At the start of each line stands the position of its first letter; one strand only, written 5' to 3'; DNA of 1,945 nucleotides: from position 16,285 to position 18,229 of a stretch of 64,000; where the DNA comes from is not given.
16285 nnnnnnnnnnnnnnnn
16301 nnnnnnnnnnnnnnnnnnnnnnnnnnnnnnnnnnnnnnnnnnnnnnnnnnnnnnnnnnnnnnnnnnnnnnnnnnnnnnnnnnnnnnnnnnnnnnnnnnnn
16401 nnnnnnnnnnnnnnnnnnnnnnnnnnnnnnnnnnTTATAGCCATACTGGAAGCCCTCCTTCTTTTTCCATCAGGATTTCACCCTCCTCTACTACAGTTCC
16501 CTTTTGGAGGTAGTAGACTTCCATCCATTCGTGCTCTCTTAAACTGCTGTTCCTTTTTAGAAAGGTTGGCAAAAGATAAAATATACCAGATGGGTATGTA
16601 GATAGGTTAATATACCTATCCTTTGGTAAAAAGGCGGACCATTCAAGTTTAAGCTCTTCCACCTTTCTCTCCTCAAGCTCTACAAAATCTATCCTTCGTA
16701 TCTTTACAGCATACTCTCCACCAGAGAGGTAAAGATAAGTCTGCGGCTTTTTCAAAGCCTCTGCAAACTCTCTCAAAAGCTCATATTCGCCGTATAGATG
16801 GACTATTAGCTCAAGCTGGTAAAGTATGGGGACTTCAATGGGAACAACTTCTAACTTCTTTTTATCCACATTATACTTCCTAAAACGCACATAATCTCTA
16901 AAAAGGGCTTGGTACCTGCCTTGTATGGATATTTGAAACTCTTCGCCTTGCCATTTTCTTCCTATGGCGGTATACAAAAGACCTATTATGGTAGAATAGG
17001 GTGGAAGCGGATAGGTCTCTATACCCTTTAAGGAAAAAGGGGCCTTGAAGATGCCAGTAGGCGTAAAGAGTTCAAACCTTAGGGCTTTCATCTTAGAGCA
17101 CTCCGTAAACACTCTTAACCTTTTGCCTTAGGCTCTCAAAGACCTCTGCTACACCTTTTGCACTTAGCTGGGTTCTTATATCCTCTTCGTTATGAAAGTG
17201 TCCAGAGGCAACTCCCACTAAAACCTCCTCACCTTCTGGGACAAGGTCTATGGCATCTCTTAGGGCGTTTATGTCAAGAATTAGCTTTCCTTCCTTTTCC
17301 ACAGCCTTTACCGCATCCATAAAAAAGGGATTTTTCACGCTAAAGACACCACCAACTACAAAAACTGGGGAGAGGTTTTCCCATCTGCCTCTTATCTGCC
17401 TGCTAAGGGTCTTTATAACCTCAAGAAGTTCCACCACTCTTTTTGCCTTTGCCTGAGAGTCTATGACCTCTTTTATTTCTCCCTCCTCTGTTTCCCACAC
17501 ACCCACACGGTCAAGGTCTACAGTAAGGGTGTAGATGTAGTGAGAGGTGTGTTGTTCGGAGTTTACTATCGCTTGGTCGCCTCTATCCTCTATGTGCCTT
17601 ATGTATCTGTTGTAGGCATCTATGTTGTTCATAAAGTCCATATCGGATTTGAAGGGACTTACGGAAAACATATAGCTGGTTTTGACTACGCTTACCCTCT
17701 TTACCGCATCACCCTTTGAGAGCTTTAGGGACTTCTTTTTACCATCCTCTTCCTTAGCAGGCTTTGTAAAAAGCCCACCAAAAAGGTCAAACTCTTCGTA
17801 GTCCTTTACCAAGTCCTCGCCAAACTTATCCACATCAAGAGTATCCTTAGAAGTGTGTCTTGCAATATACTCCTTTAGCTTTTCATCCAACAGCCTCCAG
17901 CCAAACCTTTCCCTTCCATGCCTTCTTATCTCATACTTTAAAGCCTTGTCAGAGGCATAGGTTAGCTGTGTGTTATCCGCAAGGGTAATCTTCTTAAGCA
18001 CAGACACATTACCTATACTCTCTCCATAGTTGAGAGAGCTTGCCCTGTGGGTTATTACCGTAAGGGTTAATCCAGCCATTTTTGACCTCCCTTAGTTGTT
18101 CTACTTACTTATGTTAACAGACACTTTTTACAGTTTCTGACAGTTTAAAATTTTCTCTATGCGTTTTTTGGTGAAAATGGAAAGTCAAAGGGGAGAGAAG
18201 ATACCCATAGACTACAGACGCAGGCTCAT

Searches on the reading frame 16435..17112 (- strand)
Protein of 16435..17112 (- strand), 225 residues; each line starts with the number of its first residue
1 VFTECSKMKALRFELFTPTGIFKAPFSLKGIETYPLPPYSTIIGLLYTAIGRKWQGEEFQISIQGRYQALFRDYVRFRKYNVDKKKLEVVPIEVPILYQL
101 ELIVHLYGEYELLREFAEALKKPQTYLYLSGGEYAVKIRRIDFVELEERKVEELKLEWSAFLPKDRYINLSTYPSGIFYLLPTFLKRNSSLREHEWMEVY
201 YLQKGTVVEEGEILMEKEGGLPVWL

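Call 88: search_protein_families(library=pfam, proteins=[window:16435-17112:-], max_evalue=0.0001)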
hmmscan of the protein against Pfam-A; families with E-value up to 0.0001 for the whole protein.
window:16435-17112:- (225 aa): 1 family
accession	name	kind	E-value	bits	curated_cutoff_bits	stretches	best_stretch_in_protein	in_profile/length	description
PF09704.15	Cas_Cas5d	-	9.8e-22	78.4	23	1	11-149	2-161/217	CRISPR-associated protein (Cas_Cas5)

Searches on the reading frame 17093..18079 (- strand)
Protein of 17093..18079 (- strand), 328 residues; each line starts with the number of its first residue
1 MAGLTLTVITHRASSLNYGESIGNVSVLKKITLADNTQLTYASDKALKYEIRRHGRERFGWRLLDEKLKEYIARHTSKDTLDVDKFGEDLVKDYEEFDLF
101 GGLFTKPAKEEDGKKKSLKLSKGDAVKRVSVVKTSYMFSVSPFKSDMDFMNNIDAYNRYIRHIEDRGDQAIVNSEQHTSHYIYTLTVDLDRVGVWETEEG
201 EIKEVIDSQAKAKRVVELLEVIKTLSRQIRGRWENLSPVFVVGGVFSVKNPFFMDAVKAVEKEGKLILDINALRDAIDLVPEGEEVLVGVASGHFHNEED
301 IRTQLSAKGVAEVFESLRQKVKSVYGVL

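Call 88: search_protein_families(library=pfam, proteins=[window:17093-18079:-], max_evalue=0.0001)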
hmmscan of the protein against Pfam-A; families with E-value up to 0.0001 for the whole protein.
window:17093-18079:- (328 aa): 1 family
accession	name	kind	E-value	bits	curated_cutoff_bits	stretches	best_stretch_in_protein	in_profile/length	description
PF01905.21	DevR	-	4.9e-32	111.5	23.8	1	10-253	6-255/270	CRISPR-associated negative auto-regulator DevR/Csa2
